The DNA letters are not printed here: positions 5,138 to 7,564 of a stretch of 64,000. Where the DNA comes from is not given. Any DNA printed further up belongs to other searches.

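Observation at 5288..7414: ADP-forming rather than AMP-forming CoA ligase as the activating enzyme of the cluster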

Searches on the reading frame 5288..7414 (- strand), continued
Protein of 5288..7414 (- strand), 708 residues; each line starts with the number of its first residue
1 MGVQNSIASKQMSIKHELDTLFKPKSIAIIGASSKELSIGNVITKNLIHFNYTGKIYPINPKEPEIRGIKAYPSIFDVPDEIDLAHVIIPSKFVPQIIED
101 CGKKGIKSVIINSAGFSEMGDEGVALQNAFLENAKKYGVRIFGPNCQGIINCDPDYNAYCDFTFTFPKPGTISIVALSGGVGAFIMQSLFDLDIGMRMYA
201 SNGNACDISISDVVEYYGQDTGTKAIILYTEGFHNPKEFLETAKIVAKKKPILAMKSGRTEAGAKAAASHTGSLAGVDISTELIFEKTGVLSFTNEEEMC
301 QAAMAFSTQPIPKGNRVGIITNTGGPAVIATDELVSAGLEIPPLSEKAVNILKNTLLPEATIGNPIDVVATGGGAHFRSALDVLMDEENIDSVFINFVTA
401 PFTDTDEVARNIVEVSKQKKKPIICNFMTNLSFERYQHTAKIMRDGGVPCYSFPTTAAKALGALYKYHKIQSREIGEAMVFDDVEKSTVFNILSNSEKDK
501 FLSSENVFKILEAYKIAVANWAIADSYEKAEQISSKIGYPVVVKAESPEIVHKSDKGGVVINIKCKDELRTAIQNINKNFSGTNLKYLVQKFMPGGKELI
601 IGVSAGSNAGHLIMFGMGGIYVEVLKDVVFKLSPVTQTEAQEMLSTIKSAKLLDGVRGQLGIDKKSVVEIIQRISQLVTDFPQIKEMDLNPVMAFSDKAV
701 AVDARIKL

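Call 16: search_solved_structures(query=window:5288-7414:-, max_evalue=0.00001, show_alignments=1)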
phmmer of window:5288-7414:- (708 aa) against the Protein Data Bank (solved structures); distinct sequences matched with E-value up to 0.00001: 16.
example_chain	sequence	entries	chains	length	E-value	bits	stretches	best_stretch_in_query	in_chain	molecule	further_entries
8wzu_A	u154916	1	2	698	1.6e-134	452.9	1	21-696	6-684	4-hydroxybutyrate--CoA ligase [ADP-forming]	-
9y43_A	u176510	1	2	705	1.2e-118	400.5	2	4-471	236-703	3-hydroxypropionate--CoA ligase [ADP-forming]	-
2csu_A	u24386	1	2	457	9.1e-106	357.9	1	18-467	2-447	457aa long hypothetical protein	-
4xyl_A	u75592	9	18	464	3.2e-77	263.5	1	16-472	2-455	alpha subunit of Acyl-CoA synthetase (NDP forming) | Acyl-CoA synthetase (NDP forming) | alpha subunit of acetyl-CoA synthetase (NDP forming)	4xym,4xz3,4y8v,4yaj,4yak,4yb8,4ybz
7cm9_A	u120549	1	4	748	5.9e-76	259.3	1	18-704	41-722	DMSP lyase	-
9it0_A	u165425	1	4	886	5e-73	249.7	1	17-706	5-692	Protein acetyltransferase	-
9isq_A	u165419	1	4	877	1.8e-72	247.9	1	18-706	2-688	Protein acetyltransferase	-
4xyl_B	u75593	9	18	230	5.7e-43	150.4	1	506-707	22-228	beta subunit of Acyl-CoA synthetase (NDP forming) | Uncharacterized protein | beta subunit of acetyl-CoA synthetase (NDP forming)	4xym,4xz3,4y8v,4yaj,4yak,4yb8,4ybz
1wr2_A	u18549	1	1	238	7.3e-42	146.7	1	508-707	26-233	hypothetical protein PH1789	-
9isb_A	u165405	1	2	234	3e-17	65.3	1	502-706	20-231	Protein acetyltransferase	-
2d59_A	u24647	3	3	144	1.6e-14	56.4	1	20-110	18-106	hypothetical protein PH1109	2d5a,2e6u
3q9u_A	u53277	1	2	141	1.1e-11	47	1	19-109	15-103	CoA binding protein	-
3qa9_A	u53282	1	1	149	3.9e-11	45.2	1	20-109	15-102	CoA binding domain protein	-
3q9n_A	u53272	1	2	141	5.4e-11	44.7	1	20-109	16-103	CoA binding protein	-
1y81_A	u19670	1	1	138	2.8e-10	42.3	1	25-113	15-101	conserved hypothetical protein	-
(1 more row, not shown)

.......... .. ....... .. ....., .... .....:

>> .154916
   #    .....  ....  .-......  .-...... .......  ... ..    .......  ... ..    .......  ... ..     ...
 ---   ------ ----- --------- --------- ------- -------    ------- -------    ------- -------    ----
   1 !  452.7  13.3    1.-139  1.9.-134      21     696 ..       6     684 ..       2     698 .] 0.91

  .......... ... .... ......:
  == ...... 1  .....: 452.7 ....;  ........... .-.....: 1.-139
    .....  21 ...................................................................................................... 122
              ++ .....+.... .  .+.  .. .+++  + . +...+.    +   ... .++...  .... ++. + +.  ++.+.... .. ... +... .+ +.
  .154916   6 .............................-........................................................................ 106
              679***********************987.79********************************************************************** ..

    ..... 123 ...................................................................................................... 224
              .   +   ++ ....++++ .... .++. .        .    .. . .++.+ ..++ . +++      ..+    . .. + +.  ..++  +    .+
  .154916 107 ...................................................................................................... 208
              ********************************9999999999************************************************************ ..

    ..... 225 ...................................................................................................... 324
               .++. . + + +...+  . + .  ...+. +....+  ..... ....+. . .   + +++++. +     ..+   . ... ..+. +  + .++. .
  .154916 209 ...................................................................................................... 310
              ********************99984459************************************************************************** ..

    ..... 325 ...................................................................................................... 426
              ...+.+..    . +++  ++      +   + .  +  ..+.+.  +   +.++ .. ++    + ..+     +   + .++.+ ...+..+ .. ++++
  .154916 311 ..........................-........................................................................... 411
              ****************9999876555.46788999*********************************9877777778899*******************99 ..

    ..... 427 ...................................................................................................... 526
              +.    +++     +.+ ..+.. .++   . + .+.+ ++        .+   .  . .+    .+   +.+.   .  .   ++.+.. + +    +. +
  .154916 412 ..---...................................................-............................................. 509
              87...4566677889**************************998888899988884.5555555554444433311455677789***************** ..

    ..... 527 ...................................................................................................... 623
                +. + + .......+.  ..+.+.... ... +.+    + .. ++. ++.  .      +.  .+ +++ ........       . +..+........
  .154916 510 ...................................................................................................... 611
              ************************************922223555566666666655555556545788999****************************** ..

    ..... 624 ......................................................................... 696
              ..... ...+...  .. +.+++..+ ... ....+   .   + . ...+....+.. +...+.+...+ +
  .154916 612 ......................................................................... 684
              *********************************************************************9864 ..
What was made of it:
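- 5288..7414 (-): ACD: fused alpha-beta NDP-forming acyl-CoA synthetase, 708 aa (the finding). The closest solved structure is 8wzu at 453 bits (call 16).
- Pat structures appear among the PDB hits (9it0, 9isq; about 250 bits; call 16).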

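Call 19: find_related_loci(query=window:5288-7414:-, collection=genome_contigs, flank=10000)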
Query window:5288-7414:- (708 aa) in genome_contigs; peptide patterns used: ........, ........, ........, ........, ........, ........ (x = any residue, [..] = any of these).
87 stretches matched a pattern; 40 encode a relative of the query (tblastn E <= 1e-3); 40 distinct loci.
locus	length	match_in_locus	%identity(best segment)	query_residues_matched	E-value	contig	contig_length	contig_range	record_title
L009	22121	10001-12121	82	1-708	0e+0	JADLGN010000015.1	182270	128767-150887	MAG: Bacteroidia bacterium isolate SJ44 c_000000460571, whole genome shotgun sequence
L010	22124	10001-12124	76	3-708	0e+0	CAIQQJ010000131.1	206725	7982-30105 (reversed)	MAG: uncultured Flavobacteriales bacterium isolate Kiruna3_bin-3741 genome assembly, contig: bin-3741:131/181, whole gen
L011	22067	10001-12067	78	16-708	0e+0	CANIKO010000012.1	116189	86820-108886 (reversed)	MAG: Bacteroidetes bacterium isolate RH-14apr17-313 genome assembly, contig: RH-14apr17-C340, whole genome shotgun seque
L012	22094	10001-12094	77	16-708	0e+0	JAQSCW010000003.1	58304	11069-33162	MAG: bacterium isolate U-2019 MAG009 NODE_111_length_58304_cov_9.256743, whole genome shotgun sequence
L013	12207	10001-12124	76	3-708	0e+0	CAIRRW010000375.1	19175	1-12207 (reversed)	MAG: uncultured Bacteroidetes bacterium isolate MJ-time_bin-7887 genome assembly, contig: bin-7887:375/551, whole genome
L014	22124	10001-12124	75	3-708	0e+0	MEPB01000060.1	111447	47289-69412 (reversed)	MAG: Bacteroidetes bacterium RIFCSPLOWO2_12_FULL_35_15 rifcsplowo2_12_scaffold_284, whole genome shotgun sequence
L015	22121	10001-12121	76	6-708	0e+0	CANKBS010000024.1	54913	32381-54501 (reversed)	MAG: Sphingobacteriaceae bacterium isolate RH-26jul17-170 genome assembly, contig: RH-26jul17-C1426, whole genome shotgu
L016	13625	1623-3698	77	17-708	0e+0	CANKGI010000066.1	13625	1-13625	MAG: Bacteroidetes bacterium isolate RH-9nov16-162 genome assembly, contig: RH-9nov16-C9826, whole genome shotgun sequen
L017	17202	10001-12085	77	16-708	0e+0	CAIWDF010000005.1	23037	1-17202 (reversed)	MAG: uncultured Bacteroidetes bacterium isolate Day2-2_bin-746 genome assembly, contig: bin-746:005/312, whole genome sh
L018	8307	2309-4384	77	16-705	0e+0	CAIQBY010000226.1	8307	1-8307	MAG: uncultured Bacteroidetes bacterium isolate Umea3_bin-1094 genome assembly, contig: bin-1094:226/423, whole genome s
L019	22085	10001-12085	77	16-708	0e+0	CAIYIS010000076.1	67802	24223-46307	MAG: uncultured Bacteroidetes bacterium isolate Kiruna_bin-09093 genome assembly, contig: bin-09093:76/85, whole genome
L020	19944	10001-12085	76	16-708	0e+0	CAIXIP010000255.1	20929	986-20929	MAG: uncultured Bacteroidetes bacterium isolate KT5_bin-767 genome assembly, contig: bin-767:255/358, whole genome shotg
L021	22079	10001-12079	76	14-705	0e+0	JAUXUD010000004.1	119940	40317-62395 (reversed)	MAG: Bacteroidota bacterium isolate C13_metabat.bin.6 C13_k141_1555, whole genome shotgun sequence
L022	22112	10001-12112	75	2-706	0e+0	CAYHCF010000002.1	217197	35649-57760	MAG TPA_asm: uncultured Chitinophaga sp. isolate ERP119702_co1_220 genome assembly, contig: NODE_16_length_217197_cov_95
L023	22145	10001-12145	69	1-708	0e+0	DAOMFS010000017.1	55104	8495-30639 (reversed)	MAG TPA_asm: Bacteroidia bacterium isolate AMR_MDS_4996 NODE_163_length_55104_cov_6.875765, whole genome shotgun sequenc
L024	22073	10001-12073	57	18-708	0e+0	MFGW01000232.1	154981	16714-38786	MAG: Candidatus Fischerbacteria bacterium RBG_13_37_8 RBG_13_scaffold_830, whole genome shotgun sequence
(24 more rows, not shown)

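Call 26: search_protein_families(library=pfam, proteins=[L024:4086-4991:+, L024:5061-5723:+, L024:7118-7543:+, L024:7636-8571:+, L024:8746-9996:+, L024:12197-13315:+, L024:13367-13765:+, L024:13762-14187:+, L024:14500-16773:+, L024:17563-19653:-], max_evalue=0.0001)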
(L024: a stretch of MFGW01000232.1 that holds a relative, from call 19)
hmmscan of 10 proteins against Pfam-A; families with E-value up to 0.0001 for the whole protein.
L024:4086-4991:+ (301 aa): 3 families
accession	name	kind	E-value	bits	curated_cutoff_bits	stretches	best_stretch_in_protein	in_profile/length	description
PF03721.20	UDPG_MGDP_dh_N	-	2.2e-31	109.4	27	1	17-191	3-181/187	UDP-glucose/GDP-mannose dehydrogenase family, NAD binding domain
PF03720.21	UDPG_MGDP_dh_C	-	2.7e-07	31.3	30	1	263-291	1-29/103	UDP-glucose/GDP-mannose dehydrogenase family, UDP binding domain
PF03446.21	NAD_binding_2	-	2.7e-07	31.2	21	1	17-71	2-43/161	NAD binding domain of 6-phosphogluconate dehydrogenase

L024:5061-5723:+ (220 aa): 1 family
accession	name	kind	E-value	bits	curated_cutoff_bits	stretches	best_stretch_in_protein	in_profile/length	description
PF00589.27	Phage_integrase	-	7.1e-36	124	27.1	1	75-187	60-169/172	Phage integrase family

L024:7118-7543:+ (141 aa): 2 families
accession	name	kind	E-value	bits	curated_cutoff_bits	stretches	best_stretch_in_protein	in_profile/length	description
PF13279.12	4HBT_2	-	4.7e-15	56.6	25.5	1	10-123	4-118/122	Thioesterase-like superfamily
PF03061.28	4HBT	-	1.2e-12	48.3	20.6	1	15-98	1-77/79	Thioesterase superfamily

L024:7636-8571:+ (311 aa): 2 families
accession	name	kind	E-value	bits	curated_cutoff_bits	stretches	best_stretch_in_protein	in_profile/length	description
PF01869.26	BcrAD_BadFG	-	2.7e-42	145.6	31.5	1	57-304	1-271/271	BadF/BadG/BcrA/BcrD ATPase family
PF02782.22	FGGY_C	-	5.6e-06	26.7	27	1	239-305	127-195/198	FGGY family of carbohydrate kinases, C-terminal domain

L024:8746-9996:+ (416 aa): 1 family
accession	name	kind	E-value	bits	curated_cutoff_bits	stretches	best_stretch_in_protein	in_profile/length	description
PF06050.19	HGD-D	-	4.8e-69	234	28.4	1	48-412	4-342/342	2-hydroxyglutaryl-CoA dehydratase, D-component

L024:12197-13315:+ (372 aa): 0 families

L024:13367-13765:+ (132 aa): 2 families
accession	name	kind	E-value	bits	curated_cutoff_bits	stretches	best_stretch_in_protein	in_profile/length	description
PF18765.7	Polbeta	-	6e-13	49.2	26.9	1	9-105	3-92/93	Polymerase beta, Nucleotidyltransferase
PF01909.29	NTP_transf_2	-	7.7e-05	23.5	21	0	8-71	3-67/93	Nucleotidyltransferase domain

L024:13762-14187:+ (141 aa): 1 family
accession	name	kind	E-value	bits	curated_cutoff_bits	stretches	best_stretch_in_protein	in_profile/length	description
PF01934.22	HepT-like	-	3.6e-16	59.4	23.5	1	19-135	5-120/120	Ribonuclease HepT-like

L024:14500-16773:+ (757 aa): 0 families

L024:17563-19653:- (696 aa): 1 family
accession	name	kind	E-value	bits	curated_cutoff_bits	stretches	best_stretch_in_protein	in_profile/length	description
PF00378.25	ECH_1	-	2.7e-05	24.1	27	1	435-588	21-167/251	Enoyl-CoA hydratase/isomerase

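Call 31: search_protein_families(library=pfam, proteins=[L010:3354-4217:+, L010:4273-5019:+, L010:5203-6348:+, L010:7182-8348:+, L010:19453-21456:+, L012:4026-4772:-, L012:18049-18894:+, L014:20002-20823:+, L016:8540-10699:+, L016:10828-12501:+], max_evalue=0.0001)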
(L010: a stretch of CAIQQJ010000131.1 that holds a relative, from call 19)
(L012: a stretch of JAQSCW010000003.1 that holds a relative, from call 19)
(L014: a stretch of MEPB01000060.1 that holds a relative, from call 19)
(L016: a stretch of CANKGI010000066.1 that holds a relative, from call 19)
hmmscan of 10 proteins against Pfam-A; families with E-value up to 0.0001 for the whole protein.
L010:3354-4217:+ (287 aa): 2 families
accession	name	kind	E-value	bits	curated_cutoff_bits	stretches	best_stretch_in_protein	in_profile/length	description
PF19576.4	Acyltransf_2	-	3e-64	217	27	1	23-283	2-262/266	Acyltransferase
PF01553.26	Acyltransferase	-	6.3e-11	42.6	23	1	82-206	5-131/132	Acyltransferase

L010:4273-5019:+ (248 aa): 1 family
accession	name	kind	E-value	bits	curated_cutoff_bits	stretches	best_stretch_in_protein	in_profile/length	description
PF01553.26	Acyltransferase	-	1.8e-26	92.9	23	1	64-189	3-131/132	Acyltransferase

L010:5203-6348:+ (381 aa): 3 families
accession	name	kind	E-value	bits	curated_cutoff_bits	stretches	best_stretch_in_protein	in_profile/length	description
PF16653.10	Sacchrp_dh_C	-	1.1e-47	163.8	31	1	120-361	1-262/265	Saccharopine dehydrogenase C-terminal domain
PF03435.24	Sacchrp_dh_NADP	-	3.7e-12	47.1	25.1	1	4-116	1-129/129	Saccharopine dehydrogenase NADP binding domain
PF01262.27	AlaDh_PNT_C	-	1.6e-06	28.2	23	1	3-72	30-100/214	Alanine dehydrogenase/PNT, C-terminal domain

L010:7182-8348:+ (388 aa): 1 family
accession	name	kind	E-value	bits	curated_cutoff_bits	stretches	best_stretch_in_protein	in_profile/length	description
PF18962.6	Por_Secre_tail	-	5e-10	40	27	1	312-380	1-70/75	Secretion system C-terminal sorting domain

L010:19453-21456:+ (667 aa): 5 families
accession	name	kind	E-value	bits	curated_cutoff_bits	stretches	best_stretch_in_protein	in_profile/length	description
PF02737.24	3HCDH_N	-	1.9e-53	181.5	22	1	6-184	1-179/180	3-hydroxyacyl-CoA dehydrogenase, NAD binding domain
PF00378.25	ECH_1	-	1.5e-41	142.9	27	1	375-555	3-179/251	Enoyl-CoA hydratase/isomerase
PF16113.10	ECH_2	-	5.5e-39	135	27.2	1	379-636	2-279/335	Enoyl-CoA hydratase/isomerase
PF00725.27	3HCDH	-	4.6e-24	85.2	22.1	1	187-248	1-62/97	3-hydroxyacyl-CoA dehydrogenase, C-terminal domain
PF03446.21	NAD_binding_2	-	2.7e-05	24.7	21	1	6-67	1-61/161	NAD binding domain of 6-phosphogluconate dehydrogenase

L012:4026-4772:- (248 aa): 3 families
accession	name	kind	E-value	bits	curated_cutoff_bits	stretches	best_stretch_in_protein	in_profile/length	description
PF13561.12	adh_short_C2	-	2.9e-59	201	27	1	12-239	1-234/236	Enoyl-(Acyl carrier protein) reductase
PF00106.31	adh_short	-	9.1e-53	179.1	26.6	1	7-194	2-193/195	short chain dehydrogenase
PF08659.16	KR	-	1.4e-11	45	22.6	1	7-155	2-154/180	KR domain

L012:18049-18894:+ (281 aa): 2 families
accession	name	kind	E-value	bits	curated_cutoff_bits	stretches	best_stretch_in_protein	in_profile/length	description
PF00691.25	OmpA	-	1.7e-25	89.7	27.2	1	180-274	2-98/98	OmpA family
PF05359.17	DUF748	-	2e-06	26.6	50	0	177-218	880-921/1037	Domain of Unknown Function (DUF748)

L014:20002-20823:+ (273 aa): 0 families

L016:8540-10699:+ (719 aa): 3 families
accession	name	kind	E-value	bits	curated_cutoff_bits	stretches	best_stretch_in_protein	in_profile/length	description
PF01968.24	Hydantoinase_A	-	4.7e-88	295.6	22.9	1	216-503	1-290/291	Hydantoinase/oxoprolinase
PF05378.19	Hydant_A_N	-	1.5e-52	178.3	25.2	1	5-185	2-175/176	Hydantoinase/oxoprolinase N-terminal region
PF19278.4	Hydant_A_C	-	1.7e-14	54.1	21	1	522-692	16-186/193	Hydantoinase/oxoprolinase C-terminal domain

L016:10828-12501:+ (557 aa): 1 family
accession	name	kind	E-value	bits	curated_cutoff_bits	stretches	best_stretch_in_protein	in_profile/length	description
PF02538.19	Hydantoinase_B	-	7e-140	467.3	26.8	1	4-527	1-519/519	Hydantoinase B/oxoprolinase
